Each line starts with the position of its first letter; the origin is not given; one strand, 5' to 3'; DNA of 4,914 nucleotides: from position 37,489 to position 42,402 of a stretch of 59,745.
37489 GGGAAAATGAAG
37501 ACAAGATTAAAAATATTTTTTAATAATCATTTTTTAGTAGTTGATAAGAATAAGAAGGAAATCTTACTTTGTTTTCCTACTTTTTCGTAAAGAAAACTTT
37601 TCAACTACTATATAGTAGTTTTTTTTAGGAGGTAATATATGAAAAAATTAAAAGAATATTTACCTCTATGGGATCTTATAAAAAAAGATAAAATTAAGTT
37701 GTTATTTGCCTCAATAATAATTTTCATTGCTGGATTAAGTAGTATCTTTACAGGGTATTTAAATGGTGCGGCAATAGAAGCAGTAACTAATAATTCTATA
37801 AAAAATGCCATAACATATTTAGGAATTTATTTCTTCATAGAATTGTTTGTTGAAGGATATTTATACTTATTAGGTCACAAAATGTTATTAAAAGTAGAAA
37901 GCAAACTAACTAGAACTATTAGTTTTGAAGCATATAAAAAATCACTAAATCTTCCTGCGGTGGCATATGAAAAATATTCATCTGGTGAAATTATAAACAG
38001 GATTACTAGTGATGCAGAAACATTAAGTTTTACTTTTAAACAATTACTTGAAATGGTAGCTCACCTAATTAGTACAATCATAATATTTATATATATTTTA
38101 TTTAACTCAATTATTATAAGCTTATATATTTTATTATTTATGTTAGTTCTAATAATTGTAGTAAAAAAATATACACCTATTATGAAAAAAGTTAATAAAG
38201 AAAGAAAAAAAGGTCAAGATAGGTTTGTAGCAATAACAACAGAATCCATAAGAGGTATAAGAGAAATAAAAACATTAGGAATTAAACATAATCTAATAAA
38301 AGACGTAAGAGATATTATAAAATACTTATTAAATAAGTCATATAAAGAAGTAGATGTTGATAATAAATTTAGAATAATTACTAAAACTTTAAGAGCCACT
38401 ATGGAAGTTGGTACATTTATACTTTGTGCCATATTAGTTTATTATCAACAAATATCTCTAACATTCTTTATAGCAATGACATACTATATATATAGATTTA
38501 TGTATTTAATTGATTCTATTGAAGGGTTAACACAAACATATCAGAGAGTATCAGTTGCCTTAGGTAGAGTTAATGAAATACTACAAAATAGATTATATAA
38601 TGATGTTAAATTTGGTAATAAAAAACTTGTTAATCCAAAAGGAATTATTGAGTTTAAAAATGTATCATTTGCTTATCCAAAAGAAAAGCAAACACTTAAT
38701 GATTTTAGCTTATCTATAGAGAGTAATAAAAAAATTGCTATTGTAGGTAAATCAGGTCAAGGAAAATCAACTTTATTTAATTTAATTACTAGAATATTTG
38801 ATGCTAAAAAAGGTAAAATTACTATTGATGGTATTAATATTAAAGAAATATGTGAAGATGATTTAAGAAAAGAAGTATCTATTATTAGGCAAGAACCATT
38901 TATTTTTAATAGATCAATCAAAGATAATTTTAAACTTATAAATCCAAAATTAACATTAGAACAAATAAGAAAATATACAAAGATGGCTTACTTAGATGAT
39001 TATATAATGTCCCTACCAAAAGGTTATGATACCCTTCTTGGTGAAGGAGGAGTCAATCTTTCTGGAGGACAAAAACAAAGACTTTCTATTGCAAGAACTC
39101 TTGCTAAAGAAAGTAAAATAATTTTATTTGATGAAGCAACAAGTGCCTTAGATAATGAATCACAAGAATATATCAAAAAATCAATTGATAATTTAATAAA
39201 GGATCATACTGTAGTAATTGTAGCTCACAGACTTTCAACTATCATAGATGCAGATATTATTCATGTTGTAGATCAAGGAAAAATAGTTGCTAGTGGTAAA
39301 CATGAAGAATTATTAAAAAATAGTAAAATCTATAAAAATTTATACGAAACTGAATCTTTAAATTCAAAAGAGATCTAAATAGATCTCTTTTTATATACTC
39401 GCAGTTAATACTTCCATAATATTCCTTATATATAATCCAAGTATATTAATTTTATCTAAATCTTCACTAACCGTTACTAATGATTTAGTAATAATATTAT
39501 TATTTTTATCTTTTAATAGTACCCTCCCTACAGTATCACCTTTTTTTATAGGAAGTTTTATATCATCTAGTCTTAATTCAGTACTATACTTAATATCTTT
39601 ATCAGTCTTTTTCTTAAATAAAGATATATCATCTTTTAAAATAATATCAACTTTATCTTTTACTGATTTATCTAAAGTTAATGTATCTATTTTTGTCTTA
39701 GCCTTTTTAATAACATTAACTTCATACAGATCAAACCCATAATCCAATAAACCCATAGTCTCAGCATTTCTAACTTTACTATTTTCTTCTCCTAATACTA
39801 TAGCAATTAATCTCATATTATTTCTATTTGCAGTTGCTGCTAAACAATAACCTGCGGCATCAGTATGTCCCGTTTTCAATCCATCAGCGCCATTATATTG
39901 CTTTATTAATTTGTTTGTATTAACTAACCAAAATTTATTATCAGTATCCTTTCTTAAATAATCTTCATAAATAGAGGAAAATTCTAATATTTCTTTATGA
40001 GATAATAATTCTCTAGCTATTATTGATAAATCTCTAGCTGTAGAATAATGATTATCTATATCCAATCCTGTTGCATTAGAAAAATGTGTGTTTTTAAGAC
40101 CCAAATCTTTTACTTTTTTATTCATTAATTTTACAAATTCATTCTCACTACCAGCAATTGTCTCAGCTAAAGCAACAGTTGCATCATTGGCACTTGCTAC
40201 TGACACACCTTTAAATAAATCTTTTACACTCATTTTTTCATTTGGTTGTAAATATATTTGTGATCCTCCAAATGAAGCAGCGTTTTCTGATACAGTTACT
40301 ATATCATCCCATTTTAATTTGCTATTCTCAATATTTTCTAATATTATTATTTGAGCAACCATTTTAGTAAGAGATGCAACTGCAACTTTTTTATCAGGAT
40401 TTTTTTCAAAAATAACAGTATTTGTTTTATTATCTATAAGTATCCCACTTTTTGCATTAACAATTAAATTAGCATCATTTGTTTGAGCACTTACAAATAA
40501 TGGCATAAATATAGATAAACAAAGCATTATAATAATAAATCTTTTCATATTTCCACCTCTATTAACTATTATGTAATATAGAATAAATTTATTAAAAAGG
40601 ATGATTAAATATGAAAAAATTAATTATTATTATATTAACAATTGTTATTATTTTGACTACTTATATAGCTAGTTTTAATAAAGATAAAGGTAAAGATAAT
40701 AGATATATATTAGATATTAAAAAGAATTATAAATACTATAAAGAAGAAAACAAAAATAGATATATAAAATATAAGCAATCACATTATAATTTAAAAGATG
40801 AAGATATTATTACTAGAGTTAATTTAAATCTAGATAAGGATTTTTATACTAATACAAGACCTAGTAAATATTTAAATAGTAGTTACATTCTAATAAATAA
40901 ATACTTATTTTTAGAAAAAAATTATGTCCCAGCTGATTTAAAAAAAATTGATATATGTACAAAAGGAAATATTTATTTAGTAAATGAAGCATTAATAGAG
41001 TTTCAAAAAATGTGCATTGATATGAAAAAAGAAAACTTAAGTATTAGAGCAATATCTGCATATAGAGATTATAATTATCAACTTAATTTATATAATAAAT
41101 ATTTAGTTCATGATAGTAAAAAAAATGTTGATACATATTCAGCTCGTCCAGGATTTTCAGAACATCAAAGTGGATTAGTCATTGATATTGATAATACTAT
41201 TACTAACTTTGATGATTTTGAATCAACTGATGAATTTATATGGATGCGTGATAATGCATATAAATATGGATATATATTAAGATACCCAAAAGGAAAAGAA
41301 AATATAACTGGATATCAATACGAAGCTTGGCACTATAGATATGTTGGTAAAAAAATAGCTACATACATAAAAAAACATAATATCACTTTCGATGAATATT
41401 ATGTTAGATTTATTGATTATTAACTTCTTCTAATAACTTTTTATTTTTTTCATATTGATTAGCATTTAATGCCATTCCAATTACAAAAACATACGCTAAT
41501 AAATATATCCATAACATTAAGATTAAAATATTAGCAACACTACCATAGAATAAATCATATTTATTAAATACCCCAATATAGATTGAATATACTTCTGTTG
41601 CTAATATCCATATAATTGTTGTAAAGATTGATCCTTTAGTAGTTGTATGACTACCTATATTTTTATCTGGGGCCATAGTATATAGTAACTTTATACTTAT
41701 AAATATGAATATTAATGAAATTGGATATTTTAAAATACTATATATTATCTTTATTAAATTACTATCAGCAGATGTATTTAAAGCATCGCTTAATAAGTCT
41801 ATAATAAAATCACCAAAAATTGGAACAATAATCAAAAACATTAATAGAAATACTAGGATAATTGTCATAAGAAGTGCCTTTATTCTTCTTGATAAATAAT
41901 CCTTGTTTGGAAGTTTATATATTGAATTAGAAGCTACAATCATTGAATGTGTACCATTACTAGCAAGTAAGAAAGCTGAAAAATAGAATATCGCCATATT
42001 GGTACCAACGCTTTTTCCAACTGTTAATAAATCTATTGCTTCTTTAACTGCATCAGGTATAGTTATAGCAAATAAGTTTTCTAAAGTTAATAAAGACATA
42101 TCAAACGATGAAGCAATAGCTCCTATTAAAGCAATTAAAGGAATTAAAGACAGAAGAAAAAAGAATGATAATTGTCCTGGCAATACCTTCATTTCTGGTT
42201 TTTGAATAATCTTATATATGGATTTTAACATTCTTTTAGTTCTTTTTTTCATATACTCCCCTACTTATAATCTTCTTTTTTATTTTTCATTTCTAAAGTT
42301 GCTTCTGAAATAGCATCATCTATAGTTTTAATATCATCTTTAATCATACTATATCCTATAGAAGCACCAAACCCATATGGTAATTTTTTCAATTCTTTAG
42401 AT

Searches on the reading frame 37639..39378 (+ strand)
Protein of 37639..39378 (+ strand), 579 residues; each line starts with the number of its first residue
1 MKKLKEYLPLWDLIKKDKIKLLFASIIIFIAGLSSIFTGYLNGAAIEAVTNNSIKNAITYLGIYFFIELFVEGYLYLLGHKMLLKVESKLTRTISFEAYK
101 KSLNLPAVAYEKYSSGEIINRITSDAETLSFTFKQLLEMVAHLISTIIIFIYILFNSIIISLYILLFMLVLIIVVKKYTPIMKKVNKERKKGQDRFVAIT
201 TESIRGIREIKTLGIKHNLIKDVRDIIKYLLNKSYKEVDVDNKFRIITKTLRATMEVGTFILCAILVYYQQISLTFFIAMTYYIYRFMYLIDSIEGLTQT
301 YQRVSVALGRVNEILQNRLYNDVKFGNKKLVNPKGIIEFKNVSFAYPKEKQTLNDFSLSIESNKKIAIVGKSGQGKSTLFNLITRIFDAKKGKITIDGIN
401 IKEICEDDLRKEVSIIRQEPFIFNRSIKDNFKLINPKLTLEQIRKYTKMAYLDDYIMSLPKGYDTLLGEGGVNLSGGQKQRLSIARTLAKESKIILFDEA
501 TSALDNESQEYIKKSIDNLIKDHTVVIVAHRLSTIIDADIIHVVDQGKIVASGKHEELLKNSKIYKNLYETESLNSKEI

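Call 40: search_protein_families(library=pfam, proteins=[window:37639-39378:+], max_evalue=0.0001)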
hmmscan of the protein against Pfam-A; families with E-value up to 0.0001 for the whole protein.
window:37639-39378:+ (579 aa): 3 families
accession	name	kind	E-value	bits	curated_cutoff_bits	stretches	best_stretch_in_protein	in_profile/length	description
PF00005.33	ABC_tran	-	3.5e-31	109.1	25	1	353-502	1-137/137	ABC transporter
PF00664.28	ABC_membrane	-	1.9e-27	97.1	28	1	22-284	2-267/274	ABC transporter transmembrane region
PF02463.25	SMC_N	-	3e-06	27.3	40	1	365-542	26-209/220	RecF/RecN/SMC N terminal domain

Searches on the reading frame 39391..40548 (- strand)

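Call 40: search_protein_families(library=pfam, proteins=[window:39391-40548:-], max_evalue=0.0001)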
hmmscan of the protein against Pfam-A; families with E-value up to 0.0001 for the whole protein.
window:39391-40548:- (385 aa): 3 families
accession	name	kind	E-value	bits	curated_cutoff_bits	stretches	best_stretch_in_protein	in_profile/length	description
PF00768.25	Peptidase_S11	-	4.8e-80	268.9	27.6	1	29-255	9-238/239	D-alanyl-D-alanine carboxypeptidase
PF13354.11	Beta-lactamase2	-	6.5e-11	42.4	22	1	38-182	4-147/214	Beta-lactamase enzyme family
PF07943.18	PBP5_C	-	1.4e-07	32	21.2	1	278-359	4-85/91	Penicillin-binding protein 5, C-terminal domain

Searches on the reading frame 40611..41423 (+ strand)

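Call 40: search_protein_families(library=pfam, proteins=[window:40611-41423:+], max_evalue=0.0001)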
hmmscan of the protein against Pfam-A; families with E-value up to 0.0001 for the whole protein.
window:40611-41423:+ (270 aa): 1 family
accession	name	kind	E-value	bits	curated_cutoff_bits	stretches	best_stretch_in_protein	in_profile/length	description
PF02557.22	VanY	-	8.3e-39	132.8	25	1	121-247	2-132/132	D-alanyl-D-alanine carboxypeptidase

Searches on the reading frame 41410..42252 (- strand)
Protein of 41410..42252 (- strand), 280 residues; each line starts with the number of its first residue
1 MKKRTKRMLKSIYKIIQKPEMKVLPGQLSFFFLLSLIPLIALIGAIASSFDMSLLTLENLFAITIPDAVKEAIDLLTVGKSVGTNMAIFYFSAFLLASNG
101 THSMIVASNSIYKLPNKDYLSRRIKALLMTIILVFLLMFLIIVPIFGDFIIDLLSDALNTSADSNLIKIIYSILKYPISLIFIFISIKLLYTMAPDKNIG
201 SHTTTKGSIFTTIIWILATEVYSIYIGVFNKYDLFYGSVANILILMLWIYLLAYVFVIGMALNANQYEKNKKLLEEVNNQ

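Call 40: search_protein_families(library=pfam, proteins=[window:41410-42252:-], max_evalue=0.0001)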
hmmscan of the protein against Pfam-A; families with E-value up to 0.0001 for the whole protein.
window:41410-42252:- (280 aa): 1 family
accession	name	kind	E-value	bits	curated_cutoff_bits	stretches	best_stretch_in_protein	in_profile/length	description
PF03631.20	Virul_fac_BrkB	-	4.3e-40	138.4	33.7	1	24-265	8-254/259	Virulence factor BrkB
